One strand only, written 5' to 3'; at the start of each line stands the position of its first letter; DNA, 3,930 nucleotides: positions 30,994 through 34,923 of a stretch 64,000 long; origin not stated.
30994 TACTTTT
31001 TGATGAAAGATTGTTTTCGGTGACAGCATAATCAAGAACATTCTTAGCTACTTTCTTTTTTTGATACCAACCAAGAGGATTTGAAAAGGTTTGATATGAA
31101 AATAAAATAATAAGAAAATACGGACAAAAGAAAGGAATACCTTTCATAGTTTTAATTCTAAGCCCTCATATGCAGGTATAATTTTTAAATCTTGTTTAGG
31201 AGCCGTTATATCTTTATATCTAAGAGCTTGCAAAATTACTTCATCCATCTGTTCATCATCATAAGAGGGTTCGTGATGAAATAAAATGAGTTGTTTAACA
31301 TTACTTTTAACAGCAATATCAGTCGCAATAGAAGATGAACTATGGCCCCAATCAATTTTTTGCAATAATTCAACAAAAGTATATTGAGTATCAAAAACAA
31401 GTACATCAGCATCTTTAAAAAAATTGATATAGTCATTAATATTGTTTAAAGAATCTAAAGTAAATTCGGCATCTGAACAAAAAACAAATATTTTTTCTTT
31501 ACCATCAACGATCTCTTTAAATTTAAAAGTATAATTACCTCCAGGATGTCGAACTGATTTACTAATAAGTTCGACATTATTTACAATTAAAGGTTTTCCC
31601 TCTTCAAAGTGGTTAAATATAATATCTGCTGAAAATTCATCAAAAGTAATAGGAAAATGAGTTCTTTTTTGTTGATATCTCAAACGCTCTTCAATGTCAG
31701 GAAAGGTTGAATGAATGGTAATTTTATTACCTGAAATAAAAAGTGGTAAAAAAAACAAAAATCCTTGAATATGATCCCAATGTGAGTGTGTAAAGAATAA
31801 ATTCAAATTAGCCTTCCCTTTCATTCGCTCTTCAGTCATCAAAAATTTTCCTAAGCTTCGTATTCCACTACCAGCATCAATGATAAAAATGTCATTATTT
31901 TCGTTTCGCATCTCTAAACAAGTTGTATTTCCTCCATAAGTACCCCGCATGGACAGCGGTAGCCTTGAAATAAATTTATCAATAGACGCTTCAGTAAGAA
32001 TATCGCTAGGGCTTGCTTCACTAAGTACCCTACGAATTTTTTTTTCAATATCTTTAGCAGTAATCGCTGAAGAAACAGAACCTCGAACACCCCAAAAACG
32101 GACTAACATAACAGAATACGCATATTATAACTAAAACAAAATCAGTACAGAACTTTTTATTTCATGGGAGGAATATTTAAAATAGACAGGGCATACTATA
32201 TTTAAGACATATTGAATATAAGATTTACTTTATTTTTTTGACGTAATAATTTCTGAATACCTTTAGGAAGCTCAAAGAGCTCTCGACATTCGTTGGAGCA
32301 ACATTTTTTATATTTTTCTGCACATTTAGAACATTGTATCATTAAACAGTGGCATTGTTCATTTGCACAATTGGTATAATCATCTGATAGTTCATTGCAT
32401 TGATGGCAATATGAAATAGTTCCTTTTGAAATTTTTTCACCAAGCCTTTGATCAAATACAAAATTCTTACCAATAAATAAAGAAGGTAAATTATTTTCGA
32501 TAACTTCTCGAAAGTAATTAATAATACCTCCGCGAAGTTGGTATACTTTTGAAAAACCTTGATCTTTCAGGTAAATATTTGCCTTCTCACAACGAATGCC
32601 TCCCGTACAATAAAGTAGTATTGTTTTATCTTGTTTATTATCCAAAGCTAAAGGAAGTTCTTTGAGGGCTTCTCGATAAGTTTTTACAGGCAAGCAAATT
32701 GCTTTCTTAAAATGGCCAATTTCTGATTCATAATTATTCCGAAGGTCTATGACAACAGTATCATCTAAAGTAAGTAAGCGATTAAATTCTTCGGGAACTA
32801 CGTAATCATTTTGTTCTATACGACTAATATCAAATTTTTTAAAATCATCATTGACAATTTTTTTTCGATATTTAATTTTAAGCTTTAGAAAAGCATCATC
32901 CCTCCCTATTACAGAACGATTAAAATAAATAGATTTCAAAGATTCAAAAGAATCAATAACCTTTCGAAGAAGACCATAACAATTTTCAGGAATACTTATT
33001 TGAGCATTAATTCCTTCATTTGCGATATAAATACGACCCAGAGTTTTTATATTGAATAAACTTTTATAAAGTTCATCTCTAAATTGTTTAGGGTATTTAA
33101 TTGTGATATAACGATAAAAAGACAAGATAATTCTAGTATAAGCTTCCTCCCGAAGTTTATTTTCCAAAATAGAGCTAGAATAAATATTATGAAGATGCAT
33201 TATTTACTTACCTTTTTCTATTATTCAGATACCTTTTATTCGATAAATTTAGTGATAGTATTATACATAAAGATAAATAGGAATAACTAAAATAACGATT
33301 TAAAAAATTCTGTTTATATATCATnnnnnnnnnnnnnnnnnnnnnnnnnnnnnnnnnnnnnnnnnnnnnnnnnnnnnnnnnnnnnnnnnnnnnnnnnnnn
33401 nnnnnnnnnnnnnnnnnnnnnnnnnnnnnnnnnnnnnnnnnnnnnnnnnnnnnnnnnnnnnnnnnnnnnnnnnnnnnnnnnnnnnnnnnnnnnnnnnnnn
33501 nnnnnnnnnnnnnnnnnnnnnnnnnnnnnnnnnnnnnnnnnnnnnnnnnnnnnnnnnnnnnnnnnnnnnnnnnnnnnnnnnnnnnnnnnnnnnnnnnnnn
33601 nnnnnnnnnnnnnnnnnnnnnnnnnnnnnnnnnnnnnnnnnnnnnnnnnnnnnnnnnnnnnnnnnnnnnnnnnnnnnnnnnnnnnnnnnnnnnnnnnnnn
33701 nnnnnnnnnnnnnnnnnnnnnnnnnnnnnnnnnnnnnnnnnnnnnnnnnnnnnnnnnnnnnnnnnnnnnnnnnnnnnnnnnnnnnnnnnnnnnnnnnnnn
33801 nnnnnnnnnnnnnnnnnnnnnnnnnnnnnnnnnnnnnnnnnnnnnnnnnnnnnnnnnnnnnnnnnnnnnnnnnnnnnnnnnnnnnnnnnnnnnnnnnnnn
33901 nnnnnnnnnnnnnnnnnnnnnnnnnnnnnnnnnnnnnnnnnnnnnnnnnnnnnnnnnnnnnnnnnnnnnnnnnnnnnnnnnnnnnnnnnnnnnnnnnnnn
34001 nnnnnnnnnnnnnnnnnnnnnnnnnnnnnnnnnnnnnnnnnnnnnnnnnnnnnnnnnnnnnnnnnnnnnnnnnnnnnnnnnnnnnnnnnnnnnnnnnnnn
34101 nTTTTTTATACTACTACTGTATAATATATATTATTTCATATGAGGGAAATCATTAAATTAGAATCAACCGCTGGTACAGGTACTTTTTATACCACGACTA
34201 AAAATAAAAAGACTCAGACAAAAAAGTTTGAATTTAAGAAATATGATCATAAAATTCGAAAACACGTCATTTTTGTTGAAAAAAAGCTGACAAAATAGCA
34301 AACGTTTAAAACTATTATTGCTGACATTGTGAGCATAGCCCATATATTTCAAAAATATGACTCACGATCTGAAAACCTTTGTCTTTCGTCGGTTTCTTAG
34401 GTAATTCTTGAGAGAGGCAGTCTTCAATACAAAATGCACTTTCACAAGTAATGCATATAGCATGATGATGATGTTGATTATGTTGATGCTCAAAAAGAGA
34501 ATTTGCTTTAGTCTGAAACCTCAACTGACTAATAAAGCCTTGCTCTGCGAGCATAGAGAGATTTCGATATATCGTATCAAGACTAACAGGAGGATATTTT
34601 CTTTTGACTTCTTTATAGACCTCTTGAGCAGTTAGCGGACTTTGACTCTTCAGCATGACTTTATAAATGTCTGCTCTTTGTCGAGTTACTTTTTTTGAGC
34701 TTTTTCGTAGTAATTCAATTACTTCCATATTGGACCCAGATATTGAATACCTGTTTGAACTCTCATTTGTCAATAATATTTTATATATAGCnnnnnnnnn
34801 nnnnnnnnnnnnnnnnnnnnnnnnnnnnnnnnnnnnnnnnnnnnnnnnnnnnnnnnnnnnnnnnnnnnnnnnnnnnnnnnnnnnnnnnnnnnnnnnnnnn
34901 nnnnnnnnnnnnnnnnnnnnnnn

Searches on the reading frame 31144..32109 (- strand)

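Call 24: search_protein_families(library=ncbifam, proteins=[window:31144-32109:-], max_evalue=0.00001)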
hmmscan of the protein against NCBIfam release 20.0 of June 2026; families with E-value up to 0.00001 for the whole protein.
window:31144-32109:- (321 aa): 5 families
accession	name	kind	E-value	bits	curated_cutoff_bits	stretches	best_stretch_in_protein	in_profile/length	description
TIGR02651.1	RNase_Z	equivalog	1.2e-17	63.9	292.95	2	223-299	212-288/302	ribonuclease Z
NF000801.0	PRK00055.1-3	equivalog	5.2e-15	55.3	252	1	208-287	207-279/307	ribonuclease Z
NF041851.1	cyc_nuc_deg_phdiest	equivalog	2.2e-10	40.3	400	1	68-288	25-230/253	cyclic nucleotide-degrading phosphodiesterase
NF000800.0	PRK00055.1-1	equivalog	2.2e-07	30.2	398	0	226-292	218-284/305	ribonuclease Z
NF002558.0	PRK02126.1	subfamily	3.3e-07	29.6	315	0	221-291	255-324/345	ribonuclease Z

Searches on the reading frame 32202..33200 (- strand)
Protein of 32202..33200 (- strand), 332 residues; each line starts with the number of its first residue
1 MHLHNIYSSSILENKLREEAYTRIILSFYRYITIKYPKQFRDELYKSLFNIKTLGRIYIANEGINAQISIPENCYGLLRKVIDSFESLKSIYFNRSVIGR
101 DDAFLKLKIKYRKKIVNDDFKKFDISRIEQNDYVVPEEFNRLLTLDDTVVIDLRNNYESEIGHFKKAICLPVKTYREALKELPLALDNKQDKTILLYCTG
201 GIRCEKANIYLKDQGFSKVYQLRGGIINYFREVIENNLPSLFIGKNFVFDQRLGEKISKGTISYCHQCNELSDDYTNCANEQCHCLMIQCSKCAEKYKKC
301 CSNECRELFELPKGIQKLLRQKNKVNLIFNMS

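Call 24: search_protein_families(library=ncbifam, proteins=[window:32202-33200:-], max_evalue=0.00001)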
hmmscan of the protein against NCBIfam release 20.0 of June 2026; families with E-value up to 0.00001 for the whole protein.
window:32202-33200:- (332 aa): 10 families
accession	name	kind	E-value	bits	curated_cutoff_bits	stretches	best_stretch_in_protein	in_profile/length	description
NF001133.1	PRK00142.1-1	equivalog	2.2e-70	236.8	170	1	25-256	1-228/229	oxygen-dependent tRNA uridine(34) hydroxylase TrhO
NF003703.0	PRK05320.1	equivalog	2.4e-36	125.8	331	1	26-293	6-270/280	sulfurtransferase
NF002397.0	PRK01415.1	equivalog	2.2e-32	112.8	280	1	24-252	6-230/247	hypothetical protein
NF045521.1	rhoda_near_glyco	subfamily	2.9e-13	49.9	145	1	131-232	17-111/144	rhodanese homology domain-containing protein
NF005902.0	PRK07878.1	equivalog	1.1e-09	37.8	647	1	131-233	286-385/392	adenylyltransferase/sulfurtransferase MoeZ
NF006444.0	PRK08762.1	equivalog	7.1e-09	34.8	449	1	134-235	17-113/387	molybdopterin-synthase adenylyltransferase MoeB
NF001195.0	PRK00162.1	equivalog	9.7e-09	35.5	102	1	133-233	6-100/108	thiosulfate sulfurtransferase GlpE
NF041203.1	rhodanese_LYCAU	equivalog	6.4e-07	29.1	115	1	132-231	21-118/126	rhodanese-related (seleno)protein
NF008750.0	PRK11784.1-2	equivalog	2.5e-06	26.9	241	0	189-237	85-132/346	tRNA 2-selenouridine(34) synthase MnmH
NF005646.0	PRK07411.1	equivalog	7.7e-06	25.3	633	0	145-233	297-383/390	molybdopterin-synthase adenylyltransferase MoeB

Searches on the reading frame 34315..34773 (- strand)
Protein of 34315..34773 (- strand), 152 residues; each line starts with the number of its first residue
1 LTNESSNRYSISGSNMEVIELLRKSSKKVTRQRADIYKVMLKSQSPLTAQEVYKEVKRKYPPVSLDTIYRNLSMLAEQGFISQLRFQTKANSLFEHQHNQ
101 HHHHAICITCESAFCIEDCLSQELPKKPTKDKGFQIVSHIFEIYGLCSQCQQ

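Call 24: search_protein_families(library=ncbifam, proteins=[window:34315-34773:-], max_evalue=0.00001)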
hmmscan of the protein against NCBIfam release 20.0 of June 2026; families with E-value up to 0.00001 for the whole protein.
window:34315-34773:- (152 aa): 10 families
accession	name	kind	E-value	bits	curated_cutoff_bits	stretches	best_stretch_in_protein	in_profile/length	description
NF052545.1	TransRegPerRClab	equivalog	7.2e-24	84.4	180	1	17-152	3-136/138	transcriptional regulator PerR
NF051892.1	TransRegFurBacil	equivalog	1.3e-23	83.8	220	1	20-152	10-145/149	ferric iron uptake transcriptional regulator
NF051891.1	TransRegFurHelico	equivalog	1.2e-18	67.4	200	1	21-152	17-147/148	ferric iron uptake transcriptional regulator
NF047406.1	TransRegPerRTherm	equivalog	2.7e-17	63.2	200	1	27-152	4-127/130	manganese-dependent transcriptional regulator PerR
NF006999.0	PRK09462.1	equivalog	1.1e-15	57.5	146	1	21-149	7-135/148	ferric iron uptake transcriptional regulator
NF008646.0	PRK11639.1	equivalog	4.9e-13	49.1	167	1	23-151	18-147/171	zinc uptake transcriptional repressor Zur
NF047462.1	FUR_perox_PerRA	exception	2.1e-12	47.7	200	1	20-106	10-94/142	peroxide-responsive transcriptional repressor PerRA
NF045678.1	TransRegIrrA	equivalog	5.7e-11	42.5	150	1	16-108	7-99/138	iron response transcriptional regulator IrrA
NF045677.1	FeRespRegIrr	equivalog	1.3e-10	41.5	170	1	21-106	3-88/127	Fur family transcriptional regulator Irr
NF047461.1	FUR_perox_PerRB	exception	4.1e-07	30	250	1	15-104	14-103/143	peroxide-responsive transcriptional repressor PerRB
